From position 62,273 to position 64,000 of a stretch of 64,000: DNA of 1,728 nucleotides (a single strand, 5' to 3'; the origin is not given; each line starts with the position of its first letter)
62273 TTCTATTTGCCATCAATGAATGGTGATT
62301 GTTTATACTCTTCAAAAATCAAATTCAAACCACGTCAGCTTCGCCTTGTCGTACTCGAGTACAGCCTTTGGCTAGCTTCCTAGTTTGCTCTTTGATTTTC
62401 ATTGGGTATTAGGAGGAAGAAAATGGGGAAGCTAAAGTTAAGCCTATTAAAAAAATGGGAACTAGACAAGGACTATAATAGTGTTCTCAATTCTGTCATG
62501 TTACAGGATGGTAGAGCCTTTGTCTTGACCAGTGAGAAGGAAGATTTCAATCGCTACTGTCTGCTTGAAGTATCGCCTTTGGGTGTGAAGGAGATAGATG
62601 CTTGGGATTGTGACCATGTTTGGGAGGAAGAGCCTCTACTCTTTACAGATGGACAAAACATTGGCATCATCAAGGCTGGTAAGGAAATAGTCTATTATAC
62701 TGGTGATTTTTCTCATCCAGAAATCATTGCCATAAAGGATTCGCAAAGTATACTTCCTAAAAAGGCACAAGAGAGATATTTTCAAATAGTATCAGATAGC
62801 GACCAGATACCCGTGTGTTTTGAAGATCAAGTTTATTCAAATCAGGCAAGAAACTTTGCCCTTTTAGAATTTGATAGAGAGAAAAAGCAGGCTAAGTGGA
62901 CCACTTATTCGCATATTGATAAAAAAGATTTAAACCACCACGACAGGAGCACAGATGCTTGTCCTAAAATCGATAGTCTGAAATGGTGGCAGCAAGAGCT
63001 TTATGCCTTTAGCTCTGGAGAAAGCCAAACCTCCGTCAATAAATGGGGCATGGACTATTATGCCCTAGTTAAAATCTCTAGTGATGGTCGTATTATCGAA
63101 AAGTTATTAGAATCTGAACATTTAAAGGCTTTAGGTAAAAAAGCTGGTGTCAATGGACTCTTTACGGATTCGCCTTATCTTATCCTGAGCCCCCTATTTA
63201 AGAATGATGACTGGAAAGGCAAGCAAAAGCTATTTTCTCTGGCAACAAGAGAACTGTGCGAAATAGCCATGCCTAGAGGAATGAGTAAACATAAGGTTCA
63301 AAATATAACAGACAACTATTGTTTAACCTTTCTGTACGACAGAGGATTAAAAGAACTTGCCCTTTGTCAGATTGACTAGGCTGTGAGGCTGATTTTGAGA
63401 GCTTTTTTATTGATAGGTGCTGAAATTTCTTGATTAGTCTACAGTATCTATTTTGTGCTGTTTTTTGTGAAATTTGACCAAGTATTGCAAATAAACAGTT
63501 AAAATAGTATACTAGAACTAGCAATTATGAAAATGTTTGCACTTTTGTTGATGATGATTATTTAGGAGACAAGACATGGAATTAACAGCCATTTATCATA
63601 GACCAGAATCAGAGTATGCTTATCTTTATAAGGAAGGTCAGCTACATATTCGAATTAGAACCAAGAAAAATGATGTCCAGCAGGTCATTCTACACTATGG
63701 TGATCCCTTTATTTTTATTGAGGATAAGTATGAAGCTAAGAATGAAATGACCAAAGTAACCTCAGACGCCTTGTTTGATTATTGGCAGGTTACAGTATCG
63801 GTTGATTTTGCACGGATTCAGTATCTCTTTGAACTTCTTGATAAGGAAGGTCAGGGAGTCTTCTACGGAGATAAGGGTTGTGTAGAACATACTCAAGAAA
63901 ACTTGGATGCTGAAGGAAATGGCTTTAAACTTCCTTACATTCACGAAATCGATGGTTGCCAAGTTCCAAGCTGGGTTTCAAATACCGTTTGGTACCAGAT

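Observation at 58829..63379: Toxin-less six-gene cluster of SUKH, ankyrin and unclassifiable cytoplasmic proteins: candidate orphan poly-immunity (interbacterial defence) island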

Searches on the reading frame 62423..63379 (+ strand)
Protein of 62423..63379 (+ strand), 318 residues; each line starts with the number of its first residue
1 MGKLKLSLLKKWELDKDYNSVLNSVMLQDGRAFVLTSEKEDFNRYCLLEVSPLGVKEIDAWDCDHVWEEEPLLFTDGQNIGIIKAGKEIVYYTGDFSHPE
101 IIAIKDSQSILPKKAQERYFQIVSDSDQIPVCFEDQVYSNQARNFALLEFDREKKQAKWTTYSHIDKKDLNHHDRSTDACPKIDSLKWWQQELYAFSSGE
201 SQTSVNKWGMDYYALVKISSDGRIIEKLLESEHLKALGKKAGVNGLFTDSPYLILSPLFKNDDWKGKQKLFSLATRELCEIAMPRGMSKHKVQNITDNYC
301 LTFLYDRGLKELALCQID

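Call 3: search_protein_families(library=pfam, proteins=[window:62423-63379:+], max_evalue=1)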
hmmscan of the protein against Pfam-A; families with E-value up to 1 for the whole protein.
window:62423-63379:+ (318 aa): 1 family
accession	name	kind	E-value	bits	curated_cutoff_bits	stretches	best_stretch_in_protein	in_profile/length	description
PF04954.18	SIP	-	0.17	12.8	26.3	1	140-203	25-91/119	Siderophore-interacting protein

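Call 4: search_protein_families(library=ncbifam, proteins=[window:62423-63379:+], max_evalue=1)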
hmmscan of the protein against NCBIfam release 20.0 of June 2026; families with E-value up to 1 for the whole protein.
window:62423-63379:+ (318 aa): 0 families

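Call 10: search_protein_families(library=padloc, proteins=[window:62423-63379:+], max_evalue=1)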
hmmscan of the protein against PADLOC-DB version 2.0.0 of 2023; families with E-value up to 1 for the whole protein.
window:62423-63379:+ (318 aa): 0 families

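Call 11: search_protein_families(library=phrogs, proteins=[window:62423-63379:+], max_evalue=1)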
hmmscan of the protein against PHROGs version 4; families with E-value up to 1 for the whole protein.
window:62423-63379:+ (318 aa): 1 family
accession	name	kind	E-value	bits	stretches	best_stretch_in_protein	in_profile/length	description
phrog_15425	-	unknown function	0.025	15.8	1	185-233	2-50/104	-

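Call 14: search_solved_structures(query=window:62423-63379:+, max_evalue=10)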
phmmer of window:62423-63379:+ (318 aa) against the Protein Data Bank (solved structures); distinct sequences matched with E-value up to 10: 3.
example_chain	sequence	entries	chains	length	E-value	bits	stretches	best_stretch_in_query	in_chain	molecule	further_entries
3zua_A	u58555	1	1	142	0.63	12.2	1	4-68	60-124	ALPHA-HEMOLYSIN TRANSLOCATION ATP-BINDING PROTEIN HLYB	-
1lba_A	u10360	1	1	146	0.75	12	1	172-192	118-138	T7 LYSOZYME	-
1aro_L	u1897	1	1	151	0.8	11.9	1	172-192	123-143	T7 LYSOZYME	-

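Call 23: find_homologous_proteins(query=window:62423-63379:+, max_evalue=0.001)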
Query window:62423-63379:+ (318 aa): 224 proteins with E <= 0.001 among 940 candidates; the best 120 are listed.
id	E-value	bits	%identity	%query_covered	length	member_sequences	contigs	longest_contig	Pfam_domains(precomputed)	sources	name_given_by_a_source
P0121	2.2e-201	686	93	100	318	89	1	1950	-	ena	-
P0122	8.5e-197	671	92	100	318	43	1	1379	-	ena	-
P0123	5.2e-196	668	91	100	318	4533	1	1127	-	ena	-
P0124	3.1e-194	662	90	100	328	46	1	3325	-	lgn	-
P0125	1.4e-191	654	88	100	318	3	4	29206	-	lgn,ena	-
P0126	1.9e-191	653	89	100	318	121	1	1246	-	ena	-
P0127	2.0e-191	653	89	100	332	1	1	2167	-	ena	-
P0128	3.0e-191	652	88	100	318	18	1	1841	-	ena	-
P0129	3.4e-191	652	89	97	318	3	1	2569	-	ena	-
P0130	5.4e-191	652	89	100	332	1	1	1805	-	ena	-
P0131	1.3e-190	650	89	100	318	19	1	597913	-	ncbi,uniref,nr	ncbi:hypothetical protein [Streptococcus oralis]|uniref:Uncharacterized protein n=1 Tax=Streptococcu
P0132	1.6e-190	650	88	100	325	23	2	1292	-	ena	-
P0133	7.7e-190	648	88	100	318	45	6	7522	-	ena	-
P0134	3.6e-189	646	88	100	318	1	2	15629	-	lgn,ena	-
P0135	6.7e-189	645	87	100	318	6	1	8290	-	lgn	-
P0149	3.5e-124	432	61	100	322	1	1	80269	-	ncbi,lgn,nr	ncbi:hypothetical protein EII17_06875 [Clostridiales bacterium COT073_COT-073]|nr:hypothetical prote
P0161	1.4e-115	404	57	100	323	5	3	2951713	-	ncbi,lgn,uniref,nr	ncbi:hypothetical protein [Treponema putidum]|uniref:Uncharacterized protein n=1 Tax=Treponema putid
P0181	9.8e-105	368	55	100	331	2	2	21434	-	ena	-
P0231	3.1e-101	357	52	100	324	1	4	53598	-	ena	-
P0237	5.7e-101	356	51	100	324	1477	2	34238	-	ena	-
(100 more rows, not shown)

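Call 24: find_encoding_contigs(protein=P0161, flank=10000, max_places=3)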
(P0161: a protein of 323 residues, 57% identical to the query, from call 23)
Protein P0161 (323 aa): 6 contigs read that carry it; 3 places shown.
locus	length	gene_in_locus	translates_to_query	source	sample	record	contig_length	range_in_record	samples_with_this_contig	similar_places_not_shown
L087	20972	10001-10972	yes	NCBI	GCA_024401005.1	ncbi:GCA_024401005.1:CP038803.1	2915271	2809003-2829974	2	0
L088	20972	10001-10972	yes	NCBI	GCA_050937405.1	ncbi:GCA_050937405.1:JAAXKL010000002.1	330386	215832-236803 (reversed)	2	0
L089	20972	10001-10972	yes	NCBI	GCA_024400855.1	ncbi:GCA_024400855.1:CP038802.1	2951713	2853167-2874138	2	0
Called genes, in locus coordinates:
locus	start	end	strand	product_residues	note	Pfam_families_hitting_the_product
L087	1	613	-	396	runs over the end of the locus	PF01963:TraB_PrgY_gumN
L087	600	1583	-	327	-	PF01368:DHH, PF02272:DHHA1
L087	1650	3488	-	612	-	PF00005:ABC_tran, PF02463:SMC_N (faint)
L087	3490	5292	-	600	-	PF00005:ABC_tran, PF02463:SMC_N (faint)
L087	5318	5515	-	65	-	-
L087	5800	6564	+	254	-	PF12784:PDDEXK_2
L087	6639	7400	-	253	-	PF08241:Methyltransf_11 (weak)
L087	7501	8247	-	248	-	PF14689:SPOB_a, PF14501:HATPase_c_5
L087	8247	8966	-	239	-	PF00072:Response_reg, PF04397:LytTR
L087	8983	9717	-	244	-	-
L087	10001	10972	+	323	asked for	-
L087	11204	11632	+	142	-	-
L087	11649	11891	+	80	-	-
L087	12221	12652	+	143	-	-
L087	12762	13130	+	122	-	-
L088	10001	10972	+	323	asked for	-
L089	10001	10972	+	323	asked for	-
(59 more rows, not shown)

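Call 25: find_encoding_contigs(protein=P0149, flank=10000, max_places=2)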
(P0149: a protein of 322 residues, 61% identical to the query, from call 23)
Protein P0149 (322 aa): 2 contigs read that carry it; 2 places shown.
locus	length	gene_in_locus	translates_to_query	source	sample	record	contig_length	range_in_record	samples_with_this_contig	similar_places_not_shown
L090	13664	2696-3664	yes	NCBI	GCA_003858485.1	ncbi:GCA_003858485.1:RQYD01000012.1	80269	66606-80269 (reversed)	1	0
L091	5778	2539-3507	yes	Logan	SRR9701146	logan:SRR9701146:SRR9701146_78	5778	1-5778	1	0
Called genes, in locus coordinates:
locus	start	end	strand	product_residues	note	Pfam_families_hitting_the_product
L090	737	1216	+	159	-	-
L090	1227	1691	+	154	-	-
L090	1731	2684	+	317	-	-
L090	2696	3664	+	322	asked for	-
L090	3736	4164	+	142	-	-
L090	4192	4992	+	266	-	PF08928:PoNi_N, PF08929:PoNi_C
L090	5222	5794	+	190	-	PF00440:TetR_N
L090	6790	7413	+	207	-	PF01478:Peptidase_A24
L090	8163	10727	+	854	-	PF00395:SLH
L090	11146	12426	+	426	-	PF05697:Trigger_N, PF00254:FKBP_C, PF05698:Trigger_C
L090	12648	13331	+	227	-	PF00574:CLP_protease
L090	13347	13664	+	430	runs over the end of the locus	PF06689:zf-C4_ClpX, PF05496:RuvB_N (faint), PF01078:Mg_chelatase (faint), PF07724:AAA_2, PF13401:AAA_22 (faint), PF00004:AAA, PF07728:AAA_5 (weak), PF10431:ClpB_D2-small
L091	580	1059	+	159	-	-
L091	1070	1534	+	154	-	-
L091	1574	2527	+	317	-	-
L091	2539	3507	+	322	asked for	-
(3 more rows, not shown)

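Call 26: find_encoding_contigs(protein=P0231, flank=10000, max_places=3)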
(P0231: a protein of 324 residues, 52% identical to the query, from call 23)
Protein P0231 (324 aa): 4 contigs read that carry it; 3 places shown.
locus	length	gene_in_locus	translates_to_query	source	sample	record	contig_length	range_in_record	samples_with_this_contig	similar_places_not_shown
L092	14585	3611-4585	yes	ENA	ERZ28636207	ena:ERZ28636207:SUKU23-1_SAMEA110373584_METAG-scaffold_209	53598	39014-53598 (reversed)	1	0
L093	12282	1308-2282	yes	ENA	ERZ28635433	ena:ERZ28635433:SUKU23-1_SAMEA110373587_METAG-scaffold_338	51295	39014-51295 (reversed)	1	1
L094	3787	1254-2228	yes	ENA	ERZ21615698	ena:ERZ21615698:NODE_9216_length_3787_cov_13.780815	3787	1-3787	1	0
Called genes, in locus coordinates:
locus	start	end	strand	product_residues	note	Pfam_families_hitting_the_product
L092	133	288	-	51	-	-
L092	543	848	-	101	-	PF07377:DUF1493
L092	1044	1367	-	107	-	PF01638:HxlR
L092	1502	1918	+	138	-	PF07366:SnoaL, PF12680:SnoaL_2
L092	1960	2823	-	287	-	-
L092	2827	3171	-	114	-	-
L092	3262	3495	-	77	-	-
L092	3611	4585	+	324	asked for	-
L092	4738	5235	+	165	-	PF00929:RNase_T, PF16473:Rv2179c-like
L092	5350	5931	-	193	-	-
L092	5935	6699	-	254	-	-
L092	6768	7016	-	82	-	-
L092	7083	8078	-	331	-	PF01408:GFO_IDH_MocA, PF01488:Shikimate_DH (faint), PF22725:GFO_IDH_MocA_C3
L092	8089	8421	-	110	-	PF19937:GldC-like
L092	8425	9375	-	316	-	PF25594:GldB_lipo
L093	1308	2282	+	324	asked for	-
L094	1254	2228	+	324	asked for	-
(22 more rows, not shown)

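Call 39: search_solved_structures(query=A3, max_evalue=10)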
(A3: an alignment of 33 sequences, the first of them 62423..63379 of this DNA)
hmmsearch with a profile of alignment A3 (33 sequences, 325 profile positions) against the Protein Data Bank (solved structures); distinct sequences matched with E-value up to 10: 0.

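Call 60: find_encoding_contigs(protein=P0237, flank=8000, max_places=2)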
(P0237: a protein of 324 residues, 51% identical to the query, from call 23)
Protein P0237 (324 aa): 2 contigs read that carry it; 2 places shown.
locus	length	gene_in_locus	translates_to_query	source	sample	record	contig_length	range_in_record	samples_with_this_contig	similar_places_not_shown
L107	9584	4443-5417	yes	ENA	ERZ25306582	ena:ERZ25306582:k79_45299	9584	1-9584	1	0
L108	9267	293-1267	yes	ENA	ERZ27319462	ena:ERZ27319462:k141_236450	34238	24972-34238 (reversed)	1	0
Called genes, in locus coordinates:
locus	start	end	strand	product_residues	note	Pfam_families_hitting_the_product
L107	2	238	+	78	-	?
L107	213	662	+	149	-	PF22381:Staph_reg_Sar_Rot (weak), PF12802:MarR_2 (weak), PF22166:WHD_ArnR1, PF01047:MarR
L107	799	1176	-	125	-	PF01638:HxlR, PF01022:HTH_5 (faint)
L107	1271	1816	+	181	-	PF02525:Flavodoxin_2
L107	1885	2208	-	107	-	PF01638:HxlR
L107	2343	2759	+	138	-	PF07366:SnoaL, PF12680:SnoaL_2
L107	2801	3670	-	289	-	-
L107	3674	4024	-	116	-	-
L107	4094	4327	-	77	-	-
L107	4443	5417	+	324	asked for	-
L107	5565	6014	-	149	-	-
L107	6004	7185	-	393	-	PF13175:AAA_15, PF13304:AAA_21 (faint), PF13175:AAA_15 (weak)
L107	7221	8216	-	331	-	PF01408:GFO_IDH_MocA, PF01488:Shikimate_DH (faint), PF22725:GFO_IDH_MocA_C3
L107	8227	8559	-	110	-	PF19937:GldC-like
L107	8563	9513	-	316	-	PF25594:GldB_lipo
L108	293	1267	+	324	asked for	-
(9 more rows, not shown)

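Call 67: find_related_loci(query=A3, collection=viral_contigs, flank=8000)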
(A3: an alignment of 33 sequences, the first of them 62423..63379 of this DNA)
Query A3 (318 aa) in viral_contigs; peptide patterns used: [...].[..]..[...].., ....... (x = any residue, [..] = any of these).
8 stretches matched a pattern, but none encodes a relative of the query by tblastn (E <= 1e-3).

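Call 83: find_encoding_contigs(protein=P0181, flank=9000, max_places=3)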
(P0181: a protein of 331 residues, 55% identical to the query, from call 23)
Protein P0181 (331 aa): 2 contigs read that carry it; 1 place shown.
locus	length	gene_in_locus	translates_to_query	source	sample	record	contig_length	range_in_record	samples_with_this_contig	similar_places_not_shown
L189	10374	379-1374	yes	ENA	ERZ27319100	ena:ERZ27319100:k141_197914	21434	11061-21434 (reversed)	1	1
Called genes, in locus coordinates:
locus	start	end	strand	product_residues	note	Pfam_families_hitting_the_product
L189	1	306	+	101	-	?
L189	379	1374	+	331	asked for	-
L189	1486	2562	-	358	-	PF13280:WYL (weak)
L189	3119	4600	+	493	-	PF11443:DUF2828, PF25043:DUF7788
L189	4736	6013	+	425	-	PF01053:Cys_Met_Meta_PP, PF01041:DegT_DnrJ_EryC1 (weak)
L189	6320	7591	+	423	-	PF13173:AAA_14, PF13635:DUF4143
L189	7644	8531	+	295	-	PF03069:FmdA_AmdA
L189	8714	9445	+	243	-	PF00392:GntR, PF07702:UTRA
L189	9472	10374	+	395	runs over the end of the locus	PF02608:Bmp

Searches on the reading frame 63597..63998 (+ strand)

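Call 9: search_protein_families(library=pfam, proteins=[window:63597-63998:+], max_evalue=0.001)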
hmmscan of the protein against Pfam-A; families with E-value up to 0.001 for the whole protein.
window:63597-63998:+ (134 aa): 1 family
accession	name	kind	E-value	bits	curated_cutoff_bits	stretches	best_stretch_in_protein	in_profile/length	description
PF02903.20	Alpha-amylase_N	-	1.9e-36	125.3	23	1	1-116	8-120/120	Alpha amylase, N-terminal ig-like domain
